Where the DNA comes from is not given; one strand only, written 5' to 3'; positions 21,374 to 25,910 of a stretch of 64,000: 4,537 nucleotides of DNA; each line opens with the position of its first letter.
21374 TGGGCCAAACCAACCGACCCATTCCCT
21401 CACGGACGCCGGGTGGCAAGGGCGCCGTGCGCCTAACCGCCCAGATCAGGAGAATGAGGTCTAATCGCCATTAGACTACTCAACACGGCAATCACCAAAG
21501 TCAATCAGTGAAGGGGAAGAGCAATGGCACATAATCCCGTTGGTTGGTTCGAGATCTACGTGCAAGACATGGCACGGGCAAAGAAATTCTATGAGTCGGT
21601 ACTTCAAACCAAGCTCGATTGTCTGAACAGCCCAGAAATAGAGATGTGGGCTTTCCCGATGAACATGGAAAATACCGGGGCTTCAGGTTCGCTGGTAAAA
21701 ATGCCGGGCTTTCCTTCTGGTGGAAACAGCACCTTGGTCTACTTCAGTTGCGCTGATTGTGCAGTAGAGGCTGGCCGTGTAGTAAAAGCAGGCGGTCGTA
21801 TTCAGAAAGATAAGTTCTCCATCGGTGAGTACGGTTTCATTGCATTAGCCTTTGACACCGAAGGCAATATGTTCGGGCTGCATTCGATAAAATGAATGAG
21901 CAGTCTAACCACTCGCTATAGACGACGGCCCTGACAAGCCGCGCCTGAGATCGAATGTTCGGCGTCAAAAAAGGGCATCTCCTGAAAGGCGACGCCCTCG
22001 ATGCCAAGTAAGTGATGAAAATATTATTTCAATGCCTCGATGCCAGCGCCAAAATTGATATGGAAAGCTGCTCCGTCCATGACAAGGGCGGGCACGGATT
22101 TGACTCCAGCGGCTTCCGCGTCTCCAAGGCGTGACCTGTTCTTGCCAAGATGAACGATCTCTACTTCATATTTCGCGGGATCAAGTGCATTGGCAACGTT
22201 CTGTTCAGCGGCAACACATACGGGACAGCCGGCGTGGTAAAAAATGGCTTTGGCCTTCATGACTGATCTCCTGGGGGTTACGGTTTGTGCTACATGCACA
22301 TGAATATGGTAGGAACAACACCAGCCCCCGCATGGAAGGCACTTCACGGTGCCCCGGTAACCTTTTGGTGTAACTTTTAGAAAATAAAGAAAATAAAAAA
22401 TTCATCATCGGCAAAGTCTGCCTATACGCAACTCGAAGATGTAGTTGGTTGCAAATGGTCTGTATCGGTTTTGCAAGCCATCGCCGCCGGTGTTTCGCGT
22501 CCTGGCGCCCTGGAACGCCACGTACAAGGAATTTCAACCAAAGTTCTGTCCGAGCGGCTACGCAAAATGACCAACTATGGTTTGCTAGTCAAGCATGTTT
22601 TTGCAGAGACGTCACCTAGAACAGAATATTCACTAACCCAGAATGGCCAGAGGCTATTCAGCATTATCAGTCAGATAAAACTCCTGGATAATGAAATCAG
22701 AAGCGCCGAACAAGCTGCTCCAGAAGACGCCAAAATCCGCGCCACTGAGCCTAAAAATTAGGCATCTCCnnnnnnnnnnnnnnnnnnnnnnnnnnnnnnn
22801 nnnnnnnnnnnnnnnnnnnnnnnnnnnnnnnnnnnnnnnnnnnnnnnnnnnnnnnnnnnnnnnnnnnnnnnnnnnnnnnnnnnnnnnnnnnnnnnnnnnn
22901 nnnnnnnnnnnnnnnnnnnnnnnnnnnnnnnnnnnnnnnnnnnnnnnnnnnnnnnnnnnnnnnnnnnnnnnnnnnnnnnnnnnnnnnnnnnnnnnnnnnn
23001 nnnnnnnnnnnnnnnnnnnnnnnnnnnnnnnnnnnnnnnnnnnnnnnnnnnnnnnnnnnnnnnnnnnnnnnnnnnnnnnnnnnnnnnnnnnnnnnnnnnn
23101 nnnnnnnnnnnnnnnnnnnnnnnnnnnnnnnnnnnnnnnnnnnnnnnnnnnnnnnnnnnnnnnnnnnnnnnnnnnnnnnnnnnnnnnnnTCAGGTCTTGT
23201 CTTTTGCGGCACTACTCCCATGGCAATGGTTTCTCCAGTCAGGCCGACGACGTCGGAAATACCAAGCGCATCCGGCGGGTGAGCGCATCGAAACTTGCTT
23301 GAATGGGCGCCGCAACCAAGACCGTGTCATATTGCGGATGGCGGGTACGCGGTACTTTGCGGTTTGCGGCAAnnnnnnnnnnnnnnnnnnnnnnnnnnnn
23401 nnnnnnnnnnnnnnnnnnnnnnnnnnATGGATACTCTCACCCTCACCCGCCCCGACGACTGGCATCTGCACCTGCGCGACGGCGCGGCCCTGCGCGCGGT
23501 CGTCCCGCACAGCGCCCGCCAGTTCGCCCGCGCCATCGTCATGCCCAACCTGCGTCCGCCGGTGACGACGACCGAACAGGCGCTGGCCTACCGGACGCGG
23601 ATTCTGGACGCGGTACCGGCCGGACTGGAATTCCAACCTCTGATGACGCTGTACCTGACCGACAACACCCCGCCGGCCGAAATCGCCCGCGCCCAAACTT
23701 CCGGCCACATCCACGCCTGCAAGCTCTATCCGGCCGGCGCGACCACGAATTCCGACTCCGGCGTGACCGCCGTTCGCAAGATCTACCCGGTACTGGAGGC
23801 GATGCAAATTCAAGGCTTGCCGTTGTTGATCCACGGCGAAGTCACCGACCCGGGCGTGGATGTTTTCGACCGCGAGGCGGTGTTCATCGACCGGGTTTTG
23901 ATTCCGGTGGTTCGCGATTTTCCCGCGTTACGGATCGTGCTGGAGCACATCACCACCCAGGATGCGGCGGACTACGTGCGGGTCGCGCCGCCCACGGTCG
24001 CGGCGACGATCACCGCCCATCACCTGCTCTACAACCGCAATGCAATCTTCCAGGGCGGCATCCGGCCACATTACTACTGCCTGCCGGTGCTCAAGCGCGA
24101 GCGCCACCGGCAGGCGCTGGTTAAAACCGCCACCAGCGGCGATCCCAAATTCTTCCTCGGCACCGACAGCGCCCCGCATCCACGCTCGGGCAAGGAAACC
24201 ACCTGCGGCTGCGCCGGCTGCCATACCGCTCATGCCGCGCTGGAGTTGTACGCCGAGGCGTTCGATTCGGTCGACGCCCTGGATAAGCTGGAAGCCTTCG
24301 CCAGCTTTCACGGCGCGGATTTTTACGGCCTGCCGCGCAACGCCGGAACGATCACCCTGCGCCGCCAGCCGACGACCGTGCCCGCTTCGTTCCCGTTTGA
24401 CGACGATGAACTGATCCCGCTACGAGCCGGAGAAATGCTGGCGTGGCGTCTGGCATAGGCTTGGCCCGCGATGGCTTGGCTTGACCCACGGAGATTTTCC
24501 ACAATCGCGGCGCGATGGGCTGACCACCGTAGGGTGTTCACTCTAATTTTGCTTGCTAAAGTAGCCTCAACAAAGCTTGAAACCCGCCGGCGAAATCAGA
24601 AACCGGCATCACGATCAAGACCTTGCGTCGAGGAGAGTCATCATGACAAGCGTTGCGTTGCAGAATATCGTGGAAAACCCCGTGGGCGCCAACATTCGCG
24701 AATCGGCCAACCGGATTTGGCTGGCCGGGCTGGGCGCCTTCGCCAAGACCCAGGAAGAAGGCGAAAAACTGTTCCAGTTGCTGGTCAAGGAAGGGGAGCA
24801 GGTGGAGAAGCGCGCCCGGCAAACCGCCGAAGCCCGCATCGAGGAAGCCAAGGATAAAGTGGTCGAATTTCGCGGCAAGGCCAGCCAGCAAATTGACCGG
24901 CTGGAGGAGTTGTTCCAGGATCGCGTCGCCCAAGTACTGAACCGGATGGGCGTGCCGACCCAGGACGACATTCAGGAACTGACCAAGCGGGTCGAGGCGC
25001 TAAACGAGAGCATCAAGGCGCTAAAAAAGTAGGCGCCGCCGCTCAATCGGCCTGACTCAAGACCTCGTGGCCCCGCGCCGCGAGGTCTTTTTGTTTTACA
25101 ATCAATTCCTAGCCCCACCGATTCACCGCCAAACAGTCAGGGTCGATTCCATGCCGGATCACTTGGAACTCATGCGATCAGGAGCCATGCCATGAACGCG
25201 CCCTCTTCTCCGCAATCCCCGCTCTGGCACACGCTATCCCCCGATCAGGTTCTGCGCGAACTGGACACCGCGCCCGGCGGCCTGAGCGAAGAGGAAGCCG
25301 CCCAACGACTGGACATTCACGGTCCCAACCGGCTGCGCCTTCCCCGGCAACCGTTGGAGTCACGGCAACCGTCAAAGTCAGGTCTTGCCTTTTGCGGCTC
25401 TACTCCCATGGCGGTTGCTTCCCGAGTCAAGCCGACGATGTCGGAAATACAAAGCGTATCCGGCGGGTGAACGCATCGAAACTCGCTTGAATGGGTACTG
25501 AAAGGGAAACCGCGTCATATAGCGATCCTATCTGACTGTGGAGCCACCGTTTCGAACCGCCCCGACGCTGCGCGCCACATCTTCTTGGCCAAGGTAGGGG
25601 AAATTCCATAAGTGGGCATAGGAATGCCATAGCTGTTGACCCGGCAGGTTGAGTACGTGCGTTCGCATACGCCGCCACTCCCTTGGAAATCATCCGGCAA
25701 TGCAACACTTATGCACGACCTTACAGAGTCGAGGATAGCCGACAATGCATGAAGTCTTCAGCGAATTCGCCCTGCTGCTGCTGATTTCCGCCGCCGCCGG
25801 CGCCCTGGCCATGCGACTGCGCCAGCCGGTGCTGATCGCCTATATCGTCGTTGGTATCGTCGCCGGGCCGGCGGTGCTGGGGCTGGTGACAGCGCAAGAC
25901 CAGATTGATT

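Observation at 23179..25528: Two copies of an about 160-bp non-coding repeat 2 kb apart, one abutting a truncated gene duplicate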

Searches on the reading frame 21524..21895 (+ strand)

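Call 9: search_protein_families(library=pfam, proteins=[window:21524-21895:+], max_evalue=0.01)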
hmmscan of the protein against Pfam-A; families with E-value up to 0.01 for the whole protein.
window:21524-21895:+ (123 aa): 2 families
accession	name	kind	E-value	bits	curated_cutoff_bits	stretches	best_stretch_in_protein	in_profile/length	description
PF00903.31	Glyoxalase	-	2.8e-06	28.2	20.6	1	7-117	3-119/121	Glyoxalase/Bleomycin resistance protein/Dioxygenase superfamily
PF22677.2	Ble-like_N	-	9.4e-05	22.5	24.5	1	8-27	4-23/41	Bleomycin resistance protein-like N-terminal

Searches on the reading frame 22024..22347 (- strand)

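Call 9: search_protein_families(library=pfam, proteins=[window:22024-22347:-], max_evalue=0.01)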
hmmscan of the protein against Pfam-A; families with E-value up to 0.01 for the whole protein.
window:22024-22347:- (107 aa): 2 families
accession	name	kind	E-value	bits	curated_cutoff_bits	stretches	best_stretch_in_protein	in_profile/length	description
PF13192.12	Thioredoxin_3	-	8.8e-06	26.1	24.8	1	37-94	6-59/76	Thioredoxin domain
PF06110.17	TXD17-like_Trx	-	0.0099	16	23.1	0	40-67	37-64/119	Thioredoxin domain-containing protein 17-like, thioredoxin domain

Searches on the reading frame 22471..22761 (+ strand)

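Call 9: search_protein_families(library=pfam, proteins=[window:22471-22761:+], max_evalue=0.01)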
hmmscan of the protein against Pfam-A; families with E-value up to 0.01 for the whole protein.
window:22471-22761:+ (96 aa): 2 families
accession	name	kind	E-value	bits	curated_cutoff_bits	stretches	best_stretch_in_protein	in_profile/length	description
PF01638.23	HxlR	-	1.3e-13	51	20.8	1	4-72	14-82/91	HxlR-like helix-turn-helix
PF13601.12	HTH_34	-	0.0079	16.8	27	1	20-64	25-70/80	Winged helix DNA-binding domain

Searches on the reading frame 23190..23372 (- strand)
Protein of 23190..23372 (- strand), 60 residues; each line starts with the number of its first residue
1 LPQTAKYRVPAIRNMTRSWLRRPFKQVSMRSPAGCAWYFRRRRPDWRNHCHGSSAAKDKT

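Call 74: search_protein_families(library=pfam, proteins=[window:23190-23372:-], max_evalue=0.01)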
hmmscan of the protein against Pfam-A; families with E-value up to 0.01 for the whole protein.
window:23190-23372:- (60 aa): 0 families

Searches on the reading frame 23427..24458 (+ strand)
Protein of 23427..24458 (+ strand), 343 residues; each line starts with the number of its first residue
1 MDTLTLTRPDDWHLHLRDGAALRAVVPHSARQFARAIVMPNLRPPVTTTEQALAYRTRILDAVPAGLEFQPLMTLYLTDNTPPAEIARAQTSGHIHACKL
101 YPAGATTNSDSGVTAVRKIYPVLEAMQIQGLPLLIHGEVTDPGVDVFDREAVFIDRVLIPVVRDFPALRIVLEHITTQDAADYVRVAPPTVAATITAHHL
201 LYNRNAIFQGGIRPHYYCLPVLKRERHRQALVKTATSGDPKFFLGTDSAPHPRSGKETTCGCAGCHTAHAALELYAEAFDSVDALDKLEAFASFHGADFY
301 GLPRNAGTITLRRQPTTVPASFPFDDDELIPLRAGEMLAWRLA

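Call 9: search_protein_families(library=pfam, proteins=[window:23427-24458:+], max_evalue=0.01)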
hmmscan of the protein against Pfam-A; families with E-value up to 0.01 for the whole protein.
window:23427-24458:+ (343 aa): 2 families
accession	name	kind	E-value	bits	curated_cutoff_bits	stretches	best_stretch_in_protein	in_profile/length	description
PF01979.26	Amidohydro_1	-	2.2e-19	70.3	25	1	11-310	8-308/345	Amidohydrolase family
PF04909.20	Amidohydro_2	-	5.2e-05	23.6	26.4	1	78-192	90-196/289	Amidohydrolase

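Call 15: find_encoding_contigs(protein=window:23427-24458:+, flank=10000, max_places=6)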
Protein window:23427-24458:+ (343 aa): no gene with exactly this product is on record in the collection.

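Call 23: find_related_loci(query=window:23427-24458:+, collection=genome_contigs, flank=10000)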
Query window:23427-24458:+ (343 aa) in genome_contigs; peptide patterns used: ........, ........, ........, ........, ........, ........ (x = any residue, [..] = any of these).
600 stretches matched a pattern (row limit reached: there are more); 596 encode a relative of the query (tblastn E <= 1e-3); the best 80 are kept; 80 distinct loci.
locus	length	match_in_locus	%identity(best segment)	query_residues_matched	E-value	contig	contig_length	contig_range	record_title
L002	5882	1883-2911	91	1-343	0e+0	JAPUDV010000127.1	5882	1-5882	MAG: Candidatus Competibacteraceae bacterium isolate labscale reactor_MAG8 NODE_7442_length_5882_cov_15.555346, whole ge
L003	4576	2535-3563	80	1-343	0e+0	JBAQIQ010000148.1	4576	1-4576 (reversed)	MAG: Candidatus Competibacteraceae bacterium isolate MFD10520_ilm_asm_bin29 k127_12861, whole genome shotgun sequence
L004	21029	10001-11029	82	1-343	0e+0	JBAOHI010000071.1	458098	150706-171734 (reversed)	MAG: Candidatus Competibacter sp. isolate AS_Ams2_Bin13 np1-np2_contig_6750, whole genome shotgun sequence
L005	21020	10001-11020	74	4-342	6e-169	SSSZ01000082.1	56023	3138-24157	MAG: Azonexaceae bacterium isolate XMAS_Bin21 XMAS_Bin21_879218, whole genome shotgun sequence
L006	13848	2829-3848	71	3-342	1e-167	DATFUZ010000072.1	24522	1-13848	MAG TPA_asm: Gallionellaceae bacterium isolate SMAG_U9450 k141_92591, whole genome shotgun sequence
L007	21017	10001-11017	71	4-342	4e-167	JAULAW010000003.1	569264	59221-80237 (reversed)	MAG: Gallionellaceae bacterium isolate MAG.26 contig_338, whole genome shotgun sequence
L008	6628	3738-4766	71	1-343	4e-168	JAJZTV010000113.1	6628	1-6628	MAG: Proteobacteria bacterium isolate SKS3.bin91 NODE_19774_length_6628_cov_2.662513, whole genome shotgun sequence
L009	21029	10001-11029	70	1-343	2e-166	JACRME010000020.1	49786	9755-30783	MAG: Nitrosomonadales bacterium isolate NC_groundwater_1899_Pr3_S2p5_59_14 SR2-18-S2p5_coassembly_scaffold_175021, whole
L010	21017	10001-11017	71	4-342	4e-166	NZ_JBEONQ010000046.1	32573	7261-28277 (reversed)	Undibacterium sp. GrIS 1.8 Ga0418728_046, whole genome shotgun sequence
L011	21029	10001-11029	73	4-343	4e-166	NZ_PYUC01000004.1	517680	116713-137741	Trinickia symbiotica strain JPY-366 NODE_4_length_517680_cov_26.6619, whole genome shotgun sequence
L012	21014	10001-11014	71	4-341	1e-165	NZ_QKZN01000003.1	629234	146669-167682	Cupriavidus phytorum strain MLR2-44 Ga0215867_103, whole genome shotgun sequence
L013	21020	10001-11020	71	4-342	1e-165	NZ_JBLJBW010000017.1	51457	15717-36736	MAG: Azonexus sp. isolate FCR1252_AZO_exc metabat2.3.NODE_17_length_51457_cov_1663.812962, whole genome shotgun sequence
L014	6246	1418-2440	72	1-342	2e-166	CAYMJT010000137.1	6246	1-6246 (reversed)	MAG TPA_asm: uncultured Bordetella sp. isolate ERP107066_co1_397 genome assembly, contig: NODE_16375_length_6246_cov_8.0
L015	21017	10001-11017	73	3-342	3e-165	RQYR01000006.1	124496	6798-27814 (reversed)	Comamonadaceae bacterium OH2545_COT-014 scaffold_5, whole genome shotgun sequence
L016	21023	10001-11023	73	1-342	9e-165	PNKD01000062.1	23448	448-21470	MAG: Leptothrix sp. (in: b-proteobacteria) isolate PR.3.46 PR_1000742_23448, whole genome shotgun sequence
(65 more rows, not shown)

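Call 30: search_protein_families(library=pfam, proteins=[L002:479-1753:-, L002:3771-5093:+, L002:4783-5799:+], max_evalue=0.01)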
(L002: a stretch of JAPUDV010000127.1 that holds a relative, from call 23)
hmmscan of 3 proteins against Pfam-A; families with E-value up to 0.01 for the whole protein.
L002:479-1753:- (424 aa): 3 families
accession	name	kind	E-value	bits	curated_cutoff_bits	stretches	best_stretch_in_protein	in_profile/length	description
PF20979.2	Arginosuc_syn_C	-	4.5e-82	275.3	27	1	199-417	1-218/219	Arginosuccinate synthase C-terminal domain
PF00764.25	Arginosuc_synth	-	1.1e-63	214.5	27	1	25-188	1-162/162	Arginosuccinate synthase N-terminal HUP domain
PF24167.1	DUF7411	-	0.0029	17.6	28.7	1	25-85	2-60/194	Family of unknown function (DUF7411)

L002:3771-5093:+ (440 aa): 1 family
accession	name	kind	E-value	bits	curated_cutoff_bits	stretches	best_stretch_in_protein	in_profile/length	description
PF00909.26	Ammonium_transp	-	3.3e-110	369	23.2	1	39-424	1-399/399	Ammonium Transporter Family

L002:4783-5799:+ (338 aa): 0 families

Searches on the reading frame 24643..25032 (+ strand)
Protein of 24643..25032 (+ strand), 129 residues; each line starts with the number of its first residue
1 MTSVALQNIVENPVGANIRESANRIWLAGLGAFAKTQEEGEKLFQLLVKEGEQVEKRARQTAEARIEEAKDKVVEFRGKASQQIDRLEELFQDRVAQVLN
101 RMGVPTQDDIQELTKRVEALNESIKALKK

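Call 9: search_protein_families(library=pfam, proteins=[window:24643-25032:+], max_evalue=0.01)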
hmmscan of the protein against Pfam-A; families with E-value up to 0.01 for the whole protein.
window:24643-25032:+ (129 aa): 2 families
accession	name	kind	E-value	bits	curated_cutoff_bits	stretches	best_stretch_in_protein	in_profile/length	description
PF05597.16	Phasin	-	1.8e-38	131.9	28.8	1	14-128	7-125/126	Poly(hydroxyalcanoate) granule associated protein (phasin)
PF04949.18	Transcrip_act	-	6e-05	23.4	27.5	1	49-128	18-99/154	Transcriptional activator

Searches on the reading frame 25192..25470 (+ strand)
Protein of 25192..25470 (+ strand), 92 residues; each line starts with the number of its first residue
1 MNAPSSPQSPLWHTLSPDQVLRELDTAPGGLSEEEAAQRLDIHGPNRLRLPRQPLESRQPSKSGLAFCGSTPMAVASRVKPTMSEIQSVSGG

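Call 30: search_protein_families(library=pfam, proteins=[window:25192-25470:+], max_evalue=0.01)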
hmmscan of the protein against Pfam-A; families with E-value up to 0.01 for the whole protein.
window:25192-25470:+ (92 aa): 1 family
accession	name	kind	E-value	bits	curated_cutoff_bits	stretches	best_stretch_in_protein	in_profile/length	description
PF00690.31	Cation_ATPase_N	-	2.2e-10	40.5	20.4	1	12-53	1-43/69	Cation transporter/ATPase, N-terminus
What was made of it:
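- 25192..25348 (+): Truncated 5' fragment of the P-type ATPase gene with its native start codon. The ORF runs on into R2 and stops at 25470. Cation_ATPase_N hit (call 30).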

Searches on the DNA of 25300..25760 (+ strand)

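Call 32: search_rna_families(source=window, start=25300, end=25760, threshold=evalue, max_evalue=10, show_alignments=2)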
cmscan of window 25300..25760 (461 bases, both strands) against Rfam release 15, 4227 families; matches with E-value up to 10: 1.
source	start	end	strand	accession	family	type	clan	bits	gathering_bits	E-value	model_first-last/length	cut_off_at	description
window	25450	25554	+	RF02954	DUF3577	Cis-reg;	-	13.1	42.6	9.7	1-105/105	no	DUF3577 RNA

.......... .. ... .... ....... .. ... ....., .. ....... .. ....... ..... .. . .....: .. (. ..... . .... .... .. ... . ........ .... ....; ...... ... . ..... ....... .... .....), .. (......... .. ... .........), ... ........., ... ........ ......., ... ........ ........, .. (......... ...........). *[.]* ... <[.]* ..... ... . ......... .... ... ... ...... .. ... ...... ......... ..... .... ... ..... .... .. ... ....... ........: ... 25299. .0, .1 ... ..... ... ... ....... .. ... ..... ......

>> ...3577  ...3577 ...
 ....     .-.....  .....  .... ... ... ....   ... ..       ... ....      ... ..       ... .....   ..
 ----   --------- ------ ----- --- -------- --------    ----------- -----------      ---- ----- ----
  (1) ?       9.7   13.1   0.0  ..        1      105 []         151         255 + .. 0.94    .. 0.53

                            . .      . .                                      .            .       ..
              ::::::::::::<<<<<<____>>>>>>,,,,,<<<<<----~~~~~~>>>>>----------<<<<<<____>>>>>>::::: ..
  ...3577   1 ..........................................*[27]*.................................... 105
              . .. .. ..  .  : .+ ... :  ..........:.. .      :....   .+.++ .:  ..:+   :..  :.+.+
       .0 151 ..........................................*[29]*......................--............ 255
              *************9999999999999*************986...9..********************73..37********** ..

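Call 34: search_dna_similar(query=window:25367-25528:+, collection=phages, mode=distant, max_evalue=0.01)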
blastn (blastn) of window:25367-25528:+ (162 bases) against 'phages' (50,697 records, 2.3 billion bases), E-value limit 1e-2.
No match.
